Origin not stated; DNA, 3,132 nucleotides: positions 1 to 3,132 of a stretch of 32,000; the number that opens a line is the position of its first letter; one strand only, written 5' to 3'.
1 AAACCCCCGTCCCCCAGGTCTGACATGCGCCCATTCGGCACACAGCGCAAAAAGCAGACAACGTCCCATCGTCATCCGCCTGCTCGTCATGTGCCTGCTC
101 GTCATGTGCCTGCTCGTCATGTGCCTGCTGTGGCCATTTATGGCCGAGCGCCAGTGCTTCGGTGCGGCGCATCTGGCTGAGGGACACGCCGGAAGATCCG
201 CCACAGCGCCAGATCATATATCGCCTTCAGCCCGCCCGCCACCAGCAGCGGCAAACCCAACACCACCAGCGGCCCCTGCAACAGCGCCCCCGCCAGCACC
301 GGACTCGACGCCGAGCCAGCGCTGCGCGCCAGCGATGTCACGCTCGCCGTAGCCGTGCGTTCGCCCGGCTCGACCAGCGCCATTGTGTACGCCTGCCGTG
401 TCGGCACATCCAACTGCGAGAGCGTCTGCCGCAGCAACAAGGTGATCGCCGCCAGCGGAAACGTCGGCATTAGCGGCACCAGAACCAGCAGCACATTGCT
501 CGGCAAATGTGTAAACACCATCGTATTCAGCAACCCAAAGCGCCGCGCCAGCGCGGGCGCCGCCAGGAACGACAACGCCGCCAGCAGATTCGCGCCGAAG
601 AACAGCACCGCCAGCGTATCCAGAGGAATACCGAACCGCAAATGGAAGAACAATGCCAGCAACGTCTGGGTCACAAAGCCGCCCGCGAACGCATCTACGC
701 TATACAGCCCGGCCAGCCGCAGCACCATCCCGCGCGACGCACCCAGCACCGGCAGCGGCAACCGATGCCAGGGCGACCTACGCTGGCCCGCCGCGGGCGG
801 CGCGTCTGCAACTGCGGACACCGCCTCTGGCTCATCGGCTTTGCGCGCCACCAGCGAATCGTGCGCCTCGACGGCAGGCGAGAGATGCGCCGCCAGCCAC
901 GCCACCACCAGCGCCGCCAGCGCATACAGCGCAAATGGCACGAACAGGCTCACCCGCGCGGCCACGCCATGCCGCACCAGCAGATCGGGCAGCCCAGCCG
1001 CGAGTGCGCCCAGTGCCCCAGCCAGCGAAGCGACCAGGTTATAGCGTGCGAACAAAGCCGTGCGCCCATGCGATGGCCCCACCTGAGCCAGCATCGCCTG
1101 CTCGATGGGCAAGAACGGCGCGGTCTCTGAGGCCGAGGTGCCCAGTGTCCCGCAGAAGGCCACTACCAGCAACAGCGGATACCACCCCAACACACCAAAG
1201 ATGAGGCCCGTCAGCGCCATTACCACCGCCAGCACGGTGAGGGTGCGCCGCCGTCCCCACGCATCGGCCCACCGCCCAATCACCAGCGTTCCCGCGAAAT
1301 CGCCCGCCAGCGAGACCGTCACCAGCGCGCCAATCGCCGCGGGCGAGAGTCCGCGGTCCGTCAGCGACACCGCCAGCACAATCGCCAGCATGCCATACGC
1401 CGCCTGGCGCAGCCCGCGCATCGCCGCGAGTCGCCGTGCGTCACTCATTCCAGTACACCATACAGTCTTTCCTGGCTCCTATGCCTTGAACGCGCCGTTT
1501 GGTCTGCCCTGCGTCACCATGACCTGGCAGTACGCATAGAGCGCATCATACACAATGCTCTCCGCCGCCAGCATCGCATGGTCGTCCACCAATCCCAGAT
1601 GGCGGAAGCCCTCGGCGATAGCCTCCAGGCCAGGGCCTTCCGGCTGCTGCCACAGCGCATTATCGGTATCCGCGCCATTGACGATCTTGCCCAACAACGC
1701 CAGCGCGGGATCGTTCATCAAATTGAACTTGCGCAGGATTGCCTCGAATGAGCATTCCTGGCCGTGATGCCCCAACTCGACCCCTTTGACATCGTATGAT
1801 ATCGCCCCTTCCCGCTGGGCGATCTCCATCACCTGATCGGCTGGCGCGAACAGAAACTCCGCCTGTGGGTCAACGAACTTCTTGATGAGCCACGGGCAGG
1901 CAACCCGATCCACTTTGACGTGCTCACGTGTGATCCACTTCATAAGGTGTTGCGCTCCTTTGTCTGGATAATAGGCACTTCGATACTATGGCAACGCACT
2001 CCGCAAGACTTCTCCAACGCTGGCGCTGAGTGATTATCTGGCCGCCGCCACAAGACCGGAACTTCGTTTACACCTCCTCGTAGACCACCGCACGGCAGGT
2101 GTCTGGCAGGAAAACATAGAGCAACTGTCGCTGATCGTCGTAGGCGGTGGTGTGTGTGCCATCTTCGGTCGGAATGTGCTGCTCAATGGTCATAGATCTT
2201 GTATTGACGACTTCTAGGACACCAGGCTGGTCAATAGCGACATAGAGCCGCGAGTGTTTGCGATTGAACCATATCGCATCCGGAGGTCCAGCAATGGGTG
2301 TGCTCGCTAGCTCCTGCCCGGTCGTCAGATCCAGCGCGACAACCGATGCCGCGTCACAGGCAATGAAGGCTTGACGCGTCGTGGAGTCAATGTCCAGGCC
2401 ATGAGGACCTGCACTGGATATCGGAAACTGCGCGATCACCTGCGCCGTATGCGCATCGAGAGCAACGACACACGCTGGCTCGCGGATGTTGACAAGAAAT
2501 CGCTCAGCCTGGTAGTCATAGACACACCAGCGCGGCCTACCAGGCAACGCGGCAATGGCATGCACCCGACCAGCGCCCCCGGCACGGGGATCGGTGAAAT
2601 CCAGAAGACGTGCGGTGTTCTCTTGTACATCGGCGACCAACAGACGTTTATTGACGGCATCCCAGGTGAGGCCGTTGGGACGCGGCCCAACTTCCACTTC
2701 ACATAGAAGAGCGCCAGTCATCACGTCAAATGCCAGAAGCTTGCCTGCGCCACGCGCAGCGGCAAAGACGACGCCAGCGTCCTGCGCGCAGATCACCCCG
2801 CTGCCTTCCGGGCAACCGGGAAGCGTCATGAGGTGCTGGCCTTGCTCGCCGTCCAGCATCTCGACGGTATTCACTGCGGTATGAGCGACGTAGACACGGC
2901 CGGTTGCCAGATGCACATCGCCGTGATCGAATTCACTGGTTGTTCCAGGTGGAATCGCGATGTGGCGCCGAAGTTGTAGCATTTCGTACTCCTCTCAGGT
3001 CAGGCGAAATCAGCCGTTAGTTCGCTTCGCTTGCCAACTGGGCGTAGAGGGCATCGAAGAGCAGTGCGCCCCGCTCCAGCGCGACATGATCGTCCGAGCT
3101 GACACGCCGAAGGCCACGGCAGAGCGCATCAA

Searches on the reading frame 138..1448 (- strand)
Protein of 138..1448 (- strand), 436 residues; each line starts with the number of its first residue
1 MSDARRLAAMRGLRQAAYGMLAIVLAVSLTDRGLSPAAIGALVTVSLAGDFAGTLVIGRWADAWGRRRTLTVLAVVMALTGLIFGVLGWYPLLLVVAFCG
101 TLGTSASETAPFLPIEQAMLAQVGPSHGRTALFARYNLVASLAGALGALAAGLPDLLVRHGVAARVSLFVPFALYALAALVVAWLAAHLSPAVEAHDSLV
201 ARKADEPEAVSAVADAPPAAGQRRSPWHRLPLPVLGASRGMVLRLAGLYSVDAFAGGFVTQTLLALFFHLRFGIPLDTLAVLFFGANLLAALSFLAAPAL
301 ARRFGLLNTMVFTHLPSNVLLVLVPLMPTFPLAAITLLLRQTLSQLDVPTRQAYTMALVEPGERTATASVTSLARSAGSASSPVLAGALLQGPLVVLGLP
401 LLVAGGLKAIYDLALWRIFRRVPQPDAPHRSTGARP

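Call 65: search_protein_families(library=pfam, proteins=[window:138-1448:-], max_evalue=0.00001)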
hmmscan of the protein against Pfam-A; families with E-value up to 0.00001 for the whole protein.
window:138-1448:- (436 aa): 2 families
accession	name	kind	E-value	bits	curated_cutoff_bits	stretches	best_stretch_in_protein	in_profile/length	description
PF07690.21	MFS_1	-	8e-22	78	33.4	1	13-335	7-299/347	Major Facilitator Superfamily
PF12832.13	MFS_1_like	-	2.2e-06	27.4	25.2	1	25-346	22-313/373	MFS_1 like family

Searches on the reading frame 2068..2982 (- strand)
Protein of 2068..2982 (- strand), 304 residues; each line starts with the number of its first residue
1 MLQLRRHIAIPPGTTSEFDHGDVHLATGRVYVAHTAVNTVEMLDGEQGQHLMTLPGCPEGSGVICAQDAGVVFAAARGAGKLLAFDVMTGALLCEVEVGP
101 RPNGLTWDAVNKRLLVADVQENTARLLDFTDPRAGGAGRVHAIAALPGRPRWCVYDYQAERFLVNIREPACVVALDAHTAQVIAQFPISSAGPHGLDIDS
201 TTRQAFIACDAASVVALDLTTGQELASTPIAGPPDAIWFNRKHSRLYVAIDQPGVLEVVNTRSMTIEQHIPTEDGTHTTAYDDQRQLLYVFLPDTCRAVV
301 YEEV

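Call 65: search_protein_families(library=pfam, proteins=[window:2068-2982:-], max_evalue=0.00001)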
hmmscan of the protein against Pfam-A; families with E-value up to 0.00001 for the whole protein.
window:2068-2982:- (304 aa): 1 family
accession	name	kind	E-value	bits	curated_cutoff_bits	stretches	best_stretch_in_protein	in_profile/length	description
PF13360.13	PQQ_2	-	2.9e-06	27.5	27.6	0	40-249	5-168/233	Outer membrane protein assembly factor BamB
